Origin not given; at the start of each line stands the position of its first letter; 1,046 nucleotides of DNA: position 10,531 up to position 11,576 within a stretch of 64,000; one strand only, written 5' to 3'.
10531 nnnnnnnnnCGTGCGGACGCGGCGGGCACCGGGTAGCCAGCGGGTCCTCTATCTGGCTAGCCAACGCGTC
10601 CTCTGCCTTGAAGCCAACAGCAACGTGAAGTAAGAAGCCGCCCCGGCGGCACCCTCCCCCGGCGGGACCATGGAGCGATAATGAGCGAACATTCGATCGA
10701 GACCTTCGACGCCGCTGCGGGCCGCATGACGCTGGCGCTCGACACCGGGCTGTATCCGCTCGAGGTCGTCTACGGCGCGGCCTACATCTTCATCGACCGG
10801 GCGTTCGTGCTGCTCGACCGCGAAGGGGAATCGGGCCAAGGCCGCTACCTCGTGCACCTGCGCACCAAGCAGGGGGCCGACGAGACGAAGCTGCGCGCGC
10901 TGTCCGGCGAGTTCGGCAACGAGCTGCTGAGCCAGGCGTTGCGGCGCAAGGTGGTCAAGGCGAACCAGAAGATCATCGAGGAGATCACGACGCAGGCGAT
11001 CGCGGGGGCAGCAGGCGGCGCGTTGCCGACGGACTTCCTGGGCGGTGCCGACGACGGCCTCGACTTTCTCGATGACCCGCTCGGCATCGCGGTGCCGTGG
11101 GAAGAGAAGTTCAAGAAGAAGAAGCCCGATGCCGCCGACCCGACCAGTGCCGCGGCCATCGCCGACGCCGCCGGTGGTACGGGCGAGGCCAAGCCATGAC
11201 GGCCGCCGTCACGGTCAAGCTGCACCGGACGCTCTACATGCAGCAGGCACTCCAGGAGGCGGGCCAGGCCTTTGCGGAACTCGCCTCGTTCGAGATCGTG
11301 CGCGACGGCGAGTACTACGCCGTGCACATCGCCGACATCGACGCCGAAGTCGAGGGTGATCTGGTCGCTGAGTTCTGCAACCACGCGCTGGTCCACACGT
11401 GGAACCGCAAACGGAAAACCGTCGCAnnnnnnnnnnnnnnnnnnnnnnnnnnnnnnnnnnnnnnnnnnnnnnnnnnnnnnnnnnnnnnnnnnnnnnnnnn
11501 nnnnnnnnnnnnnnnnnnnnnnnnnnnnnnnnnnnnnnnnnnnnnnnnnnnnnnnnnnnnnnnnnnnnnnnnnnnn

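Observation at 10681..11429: Two small ORFs chained by ATGA overlaps to the third radical SAM gene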

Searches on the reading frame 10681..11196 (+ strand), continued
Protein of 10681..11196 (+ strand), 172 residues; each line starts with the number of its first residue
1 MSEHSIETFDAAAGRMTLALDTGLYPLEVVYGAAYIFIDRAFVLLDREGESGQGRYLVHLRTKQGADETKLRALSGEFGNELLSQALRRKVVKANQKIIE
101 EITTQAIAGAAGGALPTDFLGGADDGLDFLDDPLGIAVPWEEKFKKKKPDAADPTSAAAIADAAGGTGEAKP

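Call 47: search_protein_families(library=ncbifam, proteins=[L005:1847-3658:+, L005:3643-5517:+, L005:5619-6653:+, L005:6659-8965:+, L005:8971-9915:+, L005:10670-12208:+, L005:1123-1449:-], max_evalue=0.01)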
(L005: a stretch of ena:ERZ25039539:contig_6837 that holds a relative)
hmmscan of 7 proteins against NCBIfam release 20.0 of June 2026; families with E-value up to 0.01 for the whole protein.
L005:1847-3658:+ (604 aa): 22 families
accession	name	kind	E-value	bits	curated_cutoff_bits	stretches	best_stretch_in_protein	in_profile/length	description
TIGR04545.1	rSAM_ahbD_hemeb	equivalog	1.5e-18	67.4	500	2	65-188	50-172/339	heme b synthase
TIGR04053.2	TIGR04053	equivalog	1.1e-17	64.3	395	2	63-188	58-183/366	TIGR04053 family radical SAM/SPASM domain-containing protein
TIGR04347.1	pseudo_SAM_Halo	equivalog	7.7e-16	58.3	525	2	64-193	87-214/390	TIGR04347 family pseudo-SAM/SPASM protein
TIGR04051.1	rSAM_NirJ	equivalog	1.5e-15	57.1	515.45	1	64-192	51-177/354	heme d1 biosynthesis radical SAM protein NirJ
TIGR03977.1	rSAM_pair_HxsC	equivalog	1.7e-14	53.4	267.9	1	44-241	51-255/292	His-Xaa-Ser system radical SAM maturase HxsC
TIGR02109.1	PQQ_syn_pqqE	equivalog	9.4e-11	41.2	381.35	1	66-190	58-181/358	pyrroloquinoline quinone biosynthesis protein PqqE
TIGR02668.1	moaA_archaeal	equivalog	7.9e-09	34.9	325.25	1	66-180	61-175/303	GTP 3',8-cyclase MoaA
TIGR04546.1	rSAM_ahbC_deAc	equivalog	4.8e-08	32.2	650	1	64-194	88-216/390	12,18-didecarboxysiroheme deacetylase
NF001199.0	PRK00164.2-1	equivalog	2.4e-07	30.2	231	1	67-164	64-160/308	GTP 3',8-cyclase MoaA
TIGR04251.1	SCM_rSAM_ScmF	equivalog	2.6e-07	30.4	400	1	66-186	58-177/353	SynChlorMet cassette radical SAM/SPASM protein ScmF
TIGR04055.1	rSAM_NirJ2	equivalog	3.2e-07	30.2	500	1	65-158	49-141/326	putative heme d1 biosynthesis radical SAM protein NirJ2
TIGR04054.1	rSAM_NirJ1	equivalog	1.5e-06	27.1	650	1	64-169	85-188/387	putative heme d1 biosynthesis radical SAM protein NirJ1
TIGR04250.1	SCM_rSAM_ScmE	equivalog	1.2e-05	24.4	400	1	65-171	53-158/358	SynChlorMet cassette radical SAM/SPASM protein ScmE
NF045646.2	rSAM_Se_TrsS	equivalog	1.2e-05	24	490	1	63-161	132-233/441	radical SAM (seleno)protein TrsS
TIGR03962.1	mycofact_rSAM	equivalog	1.6e-05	24.3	265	1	67-184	63-179/339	mycofactocin radical SAM maturase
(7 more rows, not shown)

L005:3643-5517:+ (625 aa): 41 families (the best 25 are shown)
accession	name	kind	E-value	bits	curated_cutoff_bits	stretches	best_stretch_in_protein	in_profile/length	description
NF038332.1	rSAM_rare_HxsC4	exception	1.9e-28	99.6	500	1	15-190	8-187/335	radical SAM protein HxsC4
TIGR03977.1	rSAM_pair_HxsC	equivalog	6.4e-23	81.1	267.9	1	25-233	30-241/292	His-Xaa-Ser system radical SAM maturase HxsC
TIGR04545.1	rSAM_ahbD_hemeb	equivalog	3.5e-20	72.7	500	1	26-206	6-184/339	heme b synthase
TIGR02668.1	moaA_archaeal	equivalog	3.6e-20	72.1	325.25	1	19-213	9-202/303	GTP 3',8-cyclase MoaA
TIGR04317.1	W_rSAM_matur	equivalog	2.2e-17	63.2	380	1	18-241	2-226/349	tungsten cofactor oxidoreductase radical SAM maturase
TIGR04466.1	rSAM_BlsE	equivalog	6.8e-17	61.9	400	1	22-195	5-173/327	cytosylglucuronate decarboxylase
NF001199.0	PRK00164.2-1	equivalog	3e-16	59.4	231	1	20-189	12-180/308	GTP 3',8-cyclase MoaA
TIGR02109.1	PQQ_syn_pqqE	equivalog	4.1e-16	58.9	381.35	1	55-212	43-197/358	pyrroloquinoline quinone biosynthesis protein PqqE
TIGR02666.1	moaA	equivalog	5.2e-16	58.5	284.05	1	26-189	16-185/336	GTP 3',8-cyclase MoaA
TIGR04133.1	rSAM_w_lipo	hypoth_equivalog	1.3e-15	57.2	425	1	30-208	34-213/350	TIGR04133 family radical SAM/SPASM protein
TIGR04546.1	rSAM_ahbC_deAc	equivalog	2.3e-15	56.3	650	1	27-198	46-214/390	12,18-didecarboxysiroheme deacetylase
TIGR04054.1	rSAM_NirJ1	equivalog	5.1e-15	55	650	1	28-198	44-211/387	putative heme d1 biosynthesis radical SAM protein NirJ1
TIGR03913.1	rad_SAM_trio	equivalog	3.3e-14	52.1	591.75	1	19-228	19-225/477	GDL motif peptide-associated radical SAM/SPASM maturase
TIGR04051.1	rSAM_NirJ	equivalog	4.4e-14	52.2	515.45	1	26-208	8-187/354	heme d1 biosynthesis radical SAM protein NirJ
TIGR04053.2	TIGR04053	equivalog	8.7e-14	51.5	395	1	29-205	17-194/366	TIGR04053 family radical SAM/SPASM domain-containing protein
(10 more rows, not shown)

L005:5619-6653:+ (345 aa): 38 families (the best 25 are shown)
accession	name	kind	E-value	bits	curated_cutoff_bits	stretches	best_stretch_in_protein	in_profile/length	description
TIGR03977.1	rSAM_pair_HxsC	equivalog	1.1e-28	100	267.9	1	6-233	28-261/292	His-Xaa-Ser system radical SAM maturase HxsC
TIGR04055.1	rSAM_NirJ2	equivalog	1.8e-17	63.9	500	1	10-171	7-170/326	putative heme d1 biosynthesis radical SAM protein NirJ2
TIGR04053.2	TIGR04053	equivalog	4.1e-17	62.5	395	1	8-163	13-174/366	TIGR04053 family radical SAM/SPASM domain-containing protein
TIGR04545.1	rSAM_ahbD_hemeb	equivalog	6.2e-17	62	500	1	8-192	5-190/339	heme b synthase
NF038332.1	rSAM_rare_HxsC4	exception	5.4e-16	58.7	500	1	35-205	48-222/335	radical SAM protein HxsC4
TIGR02109.1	PQQ_syn_pqqE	equivalog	1.5e-14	53.7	381.35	1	7-160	11-167/358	pyrroloquinoline quinone biosynthesis protein PqqE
TIGR02666.1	moaA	equivalog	7.1e-14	51.5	284.05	1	8-169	15-187/336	GTP 3',8-cyclase MoaA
TIGR02668.1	moaA_archaeal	equivalog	1.6e-13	50.3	325.25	1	7-162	14-173/303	GTP 3',8-cyclase MoaA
TIGR04546.1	rSAM_ahbC_deAc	equivalog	1.8e-13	50.1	650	1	8-155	44-193/390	12,18-didecarboxysiroheme deacetylase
TIGR04054.1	rSAM_NirJ1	equivalog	2e-13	49.7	650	1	8-162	41-197/387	putative heme d1 biosynthesis radical SAM protein NirJ1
NF045574.1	sacti_mat_StsB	exception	9.4e-13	47.8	625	1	6-162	99-256/466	StsB family radical SAM/SPASM domain sactipeptide maturase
TIGR04303.1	GeoRSP_rSAM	equivalog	1.8e-11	44.2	400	1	10-161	12-163/325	GeoRSP system radical SAM/SPASM protein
TIGR04466.1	rSAM_BlsE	equivalog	4.2e-11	42.9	400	1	13-159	13-159/327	cytosylglucuronate decarboxylase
NF038283.1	viperin_w_prok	equivalog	6.2e-11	42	180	1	9-154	8-169/281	viperin family antiviral radical SAM protein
TIGR04347.1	pseudo_SAM_Halo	equivalog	1.1e-10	41.4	525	1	9-164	44-201/390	TIGR04347 family pseudo-SAM/SPASM protein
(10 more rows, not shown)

L005:6659-8965:+ (769 aa): 52 families (the best 25 are shown)
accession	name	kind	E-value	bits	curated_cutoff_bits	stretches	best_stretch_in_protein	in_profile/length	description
NF038332.1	rSAM_rare_HxsC4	exception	1.5e-33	116.4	500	1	461-689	8-244/335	radical SAM protein HxsC4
TIGR04545.1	rSAM_ahbD_hemeb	equivalog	4.2e-21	75.7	500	1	473-657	5-190/339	heme b synthase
TIGR03977.1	rSAM_pair_HxsC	equivalog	4.7e-21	74.9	267.9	1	466-690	23-254/292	His-Xaa-Ser system radical SAM maturase HxsC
TIGR02109.1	PQQ_syn_pqqE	equivalog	6.8e-18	64.7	381.35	1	469-680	8-223/358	pyrroloquinoline quinone biosynthesis protein PqqE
TIGR03471.1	HpnJ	equivalog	1.8e-16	60.1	577.6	1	221-458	199-428/472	hopanoid biosynthesis associated radical SAM protein HpnJ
TIGR02666.1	moaA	equivalog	3.9e-16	58.9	284.05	1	464-643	6-190/336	GTP 3',8-cyclase MoaA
TIGR04546.1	rSAM_ahbC_deAc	equivalog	9e-16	57.6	650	1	469-672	40-242/390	12,18-didecarboxysiroheme deacetylase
TIGR04055.1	rSAM_NirJ2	equivalog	2.3e-15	56.9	500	1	472-652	4-181/326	putative heme d1 biosynthesis radical SAM protein NirJ2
TIGR02668.1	moaA_archaeal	equivalog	2.9e-15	56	325.25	1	465-642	7-183/303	GTP 3',8-cyclase MoaA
NF001199.0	PRK00164.2-1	equivalog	2.5e-14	53.2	231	1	465-619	9-161/308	GTP 3',8-cyclase MoaA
TIGR04053.2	TIGR04053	equivalog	3.7e-14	52.8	395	1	472-681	12-221/366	TIGR04053 family radical SAM/SPASM domain-containing protein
TIGR03962.1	mycofact_rSAM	equivalog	1e-13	51.2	265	1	469-656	13-199/339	mycofactocin radical SAM maturase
TIGR04347.1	pseudo_SAM_Halo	equivalog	1.1e-13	51.2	525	1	469-671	39-240/390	TIGR04347 family pseudo-SAM/SPASM protein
TIGR04251.1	SCM_rSAM_ScmF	equivalog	2.2e-13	50.3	400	1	491-650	33-187/353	SynChlorMet cassette radical SAM/SPASM protein ScmF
TIGR04303.1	GeoRSP_rSAM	equivalog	2.7e-13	50.2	400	1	473-643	10-175/325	GeoRSP system radical SAM/SPASM protein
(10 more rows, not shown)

L005:8971-9915:+ (315 aa): 45 families (the best 25 are shown)
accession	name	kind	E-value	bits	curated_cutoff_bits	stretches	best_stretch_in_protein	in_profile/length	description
NF038332.1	rSAM_rare_HxsC4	exception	7.3e-20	71.4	500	1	17-175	15-175/335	radical SAM protein HxsC4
TIGR02668.1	moaA_archaeal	equivalog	6.7e-18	64.7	325.25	1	20-184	14-179/303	GTP 3',8-cyclase MoaA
NF001199.0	PRK00164.2-1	equivalog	7.2e-18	64.8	231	1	20-178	16-175/308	GTP 3',8-cyclase MoaA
TIGR02666.1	moaA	equivalog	2.2e-16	59.7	284.05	1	25-218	19-220/336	GTP 3',8-cyclase MoaA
TIGR02109.1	PQQ_syn_pqqE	equivalog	8.2e-15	54.6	381.35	1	21-207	12-198/358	pyrroloquinoline quinone biosynthesis protein PqqE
TIGR03977.1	rSAM_pair_HxsC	equivalog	1.5e-14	53.6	267.9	1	21-239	30-254/292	His-Xaa-Ser system radical SAM maturase HxsC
TIGR04347.1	pseudo_SAM_Halo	equivalog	4.4e-14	52.6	525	1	23-202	45-223/390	TIGR04347 family pseudo-SAM/SPASM protein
NF045646.2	rSAM_Se_TrsS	equivalog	2.8e-13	49.2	490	1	22-137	92-210/441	radical SAM (seleno)protein TrsS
NF045702.1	rSAM_GDGT_ether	equivalog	1.3e-12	47.1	450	1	15-158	85-231/486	tetraether lipid synthase Tes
TIGR04303.1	GeoRSP_rSAM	equivalog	5.5e-12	45.9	400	1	20-202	9-191/325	GeoRSP system radical SAM/SPASM protein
NF045574.1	sacti_mat_StsB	exception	3.3e-11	42.7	625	1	21-176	101-254/466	StsB family radical SAM/SPASM domain sactipeptide maturase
TIGR04546.1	rSAM_ahbC_deAc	equivalog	9.6e-11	41.1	650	1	22-224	45-246/390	12,18-didecarboxysiroheme deacetylase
NF050035.1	rSAM_WgK_link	exception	2.3e-09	36.7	650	1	14-150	7-143/367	radical SAM/SPASM peptide maturase WgkB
TIGR04545.1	rSAM_ahbD_hemeb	equivalog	1.1e-08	34.9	500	1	22-210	6-194/339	heme b synthase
TIGR03962.1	mycofact_rSAM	equivalog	1.4e-08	34.3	265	1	22-154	18-148/339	mycofactocin radical SAM maturase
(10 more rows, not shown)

L005:10670-12208:+ (513 aa): 55 families (the best 25 are shown)
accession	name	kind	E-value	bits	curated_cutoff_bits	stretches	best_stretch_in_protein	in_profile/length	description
TIGR03978.1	rSAM_paired_1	equivalog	2.2e-149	498.2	370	1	37-503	2-466/466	His-Xaa-Ser system radical SAM maturase HxsB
NF047865.1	rSAM_PapB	equivalog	9.3e-30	104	340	1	118-453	7-315/330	PapB family radical SAM/SPASM ranthipeptide maturase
TIGR04064.1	rSAM_nif11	equivalog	3.7e-29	101.7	518.7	1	117-247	81-212/459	nif11-like peptide radical SAM maturase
NF040492.1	not_ScfB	exception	3.8e-28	98.6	855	1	120-458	101-422/450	ScfB-related radical SAM/SPASM orphan maturase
TIGR03974.1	rSAM_six_Cys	equivalog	1.1e-27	97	425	1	120-468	103-431/451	thioether cross-link-forming SCIFF peptide maturase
TIGR04068.1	rSAM_ocin_clost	equivalog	1.2e-27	96.9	500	1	120-264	90-238/462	Cys-rich peptide radical SAM maturase CcpM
TIGR03906.1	quino_hemo_SAM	equivalog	1.7e-26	92.9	453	1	119-262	97-245/467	quinohemoprotein amine dehydrogenase maturation protein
TIGR03942.1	sulfatase_rSAM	equivalog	1.1e-20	74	349.45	1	121-490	8-359/363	anaerobic sulfatase maturase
NF035951.1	rSAM_RumMC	equivalog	2e-20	73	720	1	120-264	118-265/510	RumMC family radical SAM sactipeptide maturase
NF038107.1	rSAM_NF038107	equivalog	1.2e-18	67.2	600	1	89-263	61-238/444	Cys-every-fifth radical SAM/SPASM peptide maturase CefB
NF010321.0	PRK13758.1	equivalog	1.9e-18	66.8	441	1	123-489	14-363/370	anaerobic sulfatase-maturase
NF038170.1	lachnocin_rSAM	equivalog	3.1e-18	65.9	550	1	118-257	80-222/440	lachnocin radical SAM maturase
TIGR04083.1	rSAM_pep_methan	hypoth_equivalog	9.5e-18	64.2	300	1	121-489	7-344/376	TIGR04083 family peptide-modifying radical SAM enzyme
TIGR04163.1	rSAM_cobopep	equivalog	2.3e-15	56.3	375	1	118-488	68-419/428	peptide-modifying radical SAM enzyme CbpB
NF041298.1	rSAM_mat_DynA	equivalog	1e-14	54.3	450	1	121-489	8-354/356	dynobactin maturation radical SAM/SPASM protein DynA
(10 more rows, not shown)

L005:1123-1449:- (108 aa): 0 families

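Call 55: search_protein_families(library=padloc, proteins=[window:10681-11196:+], max_evalue=0.01)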
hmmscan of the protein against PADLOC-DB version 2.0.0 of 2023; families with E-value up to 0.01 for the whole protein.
window:10681-11196:+ (172 aa): 1 family
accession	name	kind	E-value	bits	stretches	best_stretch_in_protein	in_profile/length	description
PDLC01855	CARF3--CARF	-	0.0025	15.5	1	45-111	25-94/288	-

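Call 56: find_encoding_contigs(protein=P0003, flank=10000, max_places=2)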
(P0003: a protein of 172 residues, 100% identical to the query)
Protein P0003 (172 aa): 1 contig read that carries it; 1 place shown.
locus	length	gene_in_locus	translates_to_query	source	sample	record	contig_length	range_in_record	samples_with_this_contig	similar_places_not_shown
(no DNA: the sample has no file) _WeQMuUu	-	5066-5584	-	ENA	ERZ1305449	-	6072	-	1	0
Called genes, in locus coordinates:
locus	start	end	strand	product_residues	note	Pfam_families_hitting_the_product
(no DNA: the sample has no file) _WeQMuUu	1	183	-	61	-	?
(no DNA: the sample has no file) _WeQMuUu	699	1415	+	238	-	PF04055:Radical_SAM (weak)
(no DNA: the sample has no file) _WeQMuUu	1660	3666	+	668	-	PF04055:Radical_SAM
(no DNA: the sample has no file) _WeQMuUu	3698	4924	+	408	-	PF04055:Radical_SAM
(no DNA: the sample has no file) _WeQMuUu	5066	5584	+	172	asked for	PF27806:HxsD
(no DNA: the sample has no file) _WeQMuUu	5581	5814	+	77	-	-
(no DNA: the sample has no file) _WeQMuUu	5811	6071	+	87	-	?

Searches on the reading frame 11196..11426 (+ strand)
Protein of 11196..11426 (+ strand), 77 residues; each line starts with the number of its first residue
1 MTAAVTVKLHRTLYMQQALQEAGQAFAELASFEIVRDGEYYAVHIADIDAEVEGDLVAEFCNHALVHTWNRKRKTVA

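Call 3: search_protein_families(library=ncbifam, proteins=[window:11196-11426:+], max_evalue=0.1)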
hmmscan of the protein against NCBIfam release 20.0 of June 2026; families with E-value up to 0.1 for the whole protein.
window:11196-11426:+ (77 aa): 2 families
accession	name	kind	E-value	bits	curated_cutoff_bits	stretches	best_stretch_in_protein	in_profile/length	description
NF038315.1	HxsD_rel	equivalog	1.8e-17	63.3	41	1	7-67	1-60/62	HxsD-like protein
TIGR03976.1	chp_LLNDYxLRE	equivalog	0.0026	18.1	50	1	10-64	2-59/90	His-Xaa-Ser system protein HxsD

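Call 4: search_protein_families(library=pfam, proteins=[window:11196-11426:+], max_evalue=0.1)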
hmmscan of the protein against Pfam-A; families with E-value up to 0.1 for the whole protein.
window:11196-11426:+ (77 aa): 0 families

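Call 14: find_homologous_proteins(query=window:11196-11426:+, max_evalue=0.001)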
Query window:11196-11426:+ (77 aa): 2 proteins with E <= 0.001 among 3 candidates.
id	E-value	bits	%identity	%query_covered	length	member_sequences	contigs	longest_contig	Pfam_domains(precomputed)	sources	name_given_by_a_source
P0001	2.1e-43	162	100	100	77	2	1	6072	-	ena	-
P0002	4.6e-23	98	66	92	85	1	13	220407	-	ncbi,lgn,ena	-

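Call 17: find_encoding_contigs(protein=P0002, flank=10000, max_places=3)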
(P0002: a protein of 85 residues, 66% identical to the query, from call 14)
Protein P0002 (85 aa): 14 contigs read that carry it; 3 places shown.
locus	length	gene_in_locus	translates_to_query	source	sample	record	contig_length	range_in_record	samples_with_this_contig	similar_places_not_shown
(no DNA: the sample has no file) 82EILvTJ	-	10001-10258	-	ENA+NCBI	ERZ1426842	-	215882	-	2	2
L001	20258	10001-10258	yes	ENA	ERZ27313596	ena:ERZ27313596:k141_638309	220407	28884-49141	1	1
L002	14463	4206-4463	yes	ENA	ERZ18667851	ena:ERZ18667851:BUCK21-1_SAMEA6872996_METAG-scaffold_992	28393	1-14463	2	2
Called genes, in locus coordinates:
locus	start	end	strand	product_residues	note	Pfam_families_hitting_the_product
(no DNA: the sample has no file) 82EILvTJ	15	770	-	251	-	PF07879:PHB_acc_N, PF05233:PHB_acc (faint)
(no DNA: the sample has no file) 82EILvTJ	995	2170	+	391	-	-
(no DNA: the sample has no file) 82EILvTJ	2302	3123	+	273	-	PF12146:Hydrolase_4, PF00561:Abhydrolase_1, PF12697:Abhydrolase_6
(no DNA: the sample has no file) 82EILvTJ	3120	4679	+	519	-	-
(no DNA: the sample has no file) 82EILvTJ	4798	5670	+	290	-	-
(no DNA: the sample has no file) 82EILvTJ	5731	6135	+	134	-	PF09712:PHA_synth_III_E (weak)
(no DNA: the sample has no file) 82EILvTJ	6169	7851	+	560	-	PF00501:AMP-binding, PF23562:AMP-binding_C_3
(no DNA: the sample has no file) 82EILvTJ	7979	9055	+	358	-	PF07167:PhaC_N, PF00561:Abhydrolase_1, PF12697:Abhydrolase_6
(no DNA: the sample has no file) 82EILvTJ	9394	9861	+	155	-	PF27806:HxsD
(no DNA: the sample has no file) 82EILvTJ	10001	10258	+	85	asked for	-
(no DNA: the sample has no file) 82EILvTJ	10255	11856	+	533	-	PF04055:Radical_SAM, PF13353:Fer4_12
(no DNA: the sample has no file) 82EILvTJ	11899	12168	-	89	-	PF01817:CM_2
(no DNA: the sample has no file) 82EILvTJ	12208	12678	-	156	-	PF13115:YtkA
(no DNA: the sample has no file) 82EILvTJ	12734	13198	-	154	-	PF00588:SpoU_methylase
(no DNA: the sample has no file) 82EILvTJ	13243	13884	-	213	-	-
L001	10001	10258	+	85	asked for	-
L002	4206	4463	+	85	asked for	-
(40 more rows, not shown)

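Call 24: search_protein_representatives(alignment_id=A1)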
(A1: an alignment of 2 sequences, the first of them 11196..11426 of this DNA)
Query: 2 sequences, 85 profile positions. Proteins with E-value up to 0.001 (for the whole library): 237; up to 1e-10: 8; up to 1e-30: 1. The best 150 are listed.
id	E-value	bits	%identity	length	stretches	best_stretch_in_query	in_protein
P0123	7.9e-31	122.1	-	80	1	7-83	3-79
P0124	4.6e-21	90.7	-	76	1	11-83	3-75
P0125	6.7e-21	90.2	-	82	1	8-84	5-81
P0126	5.4e-18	80.9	-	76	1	15-84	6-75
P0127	9.1e-18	80.2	-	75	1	13-83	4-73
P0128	8.6e-13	64.3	-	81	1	7-82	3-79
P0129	3.4e-12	62.3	-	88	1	31-82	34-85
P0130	2.5e-11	59.6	-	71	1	15-82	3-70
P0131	1.6e-10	57.0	-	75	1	14-84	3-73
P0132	9.1e-10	54.6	-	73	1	20-82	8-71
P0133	1.1e-09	54.3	-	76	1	12-81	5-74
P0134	3.1e-09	52.9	-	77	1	15-81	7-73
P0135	7.1e-09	51.7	-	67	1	14-76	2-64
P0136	7.2e-09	51.7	-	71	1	16-78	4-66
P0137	1.2e-08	51.0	-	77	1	14-80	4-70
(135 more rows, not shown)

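Call 51: predict_structure(alignment_id=A3)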
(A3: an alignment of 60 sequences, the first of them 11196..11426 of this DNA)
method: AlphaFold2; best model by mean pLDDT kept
length: 77 residues; sequences in the alignment: 60
mean_pLDDT: 94.9   pTM: 0.83
mean pLDDT of the five models: 94.9, 94.4, 94.3, 93.5, 93.5
residues with pLDDT >= 90: 67; 70-90: 9; 50-70: 1; < 50: 0
segments of 3 or more residues with pLDDT < 50: none
pLDDT, mean of each block of 10 residues (from residue 1): 91 98 98 98 96 92 98 86
secondary structure, 60 per line:
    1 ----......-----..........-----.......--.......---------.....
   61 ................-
elements in order: E5-10 H16-25 E31-37 E40-46 H56-76

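Call 55: search_protein_families(library=padloc, proteins=[window:11196-11426:+], max_evalue=0.01)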
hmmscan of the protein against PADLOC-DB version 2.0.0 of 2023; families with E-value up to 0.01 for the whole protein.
window:11196-11426:+ (77 aa): 0 families
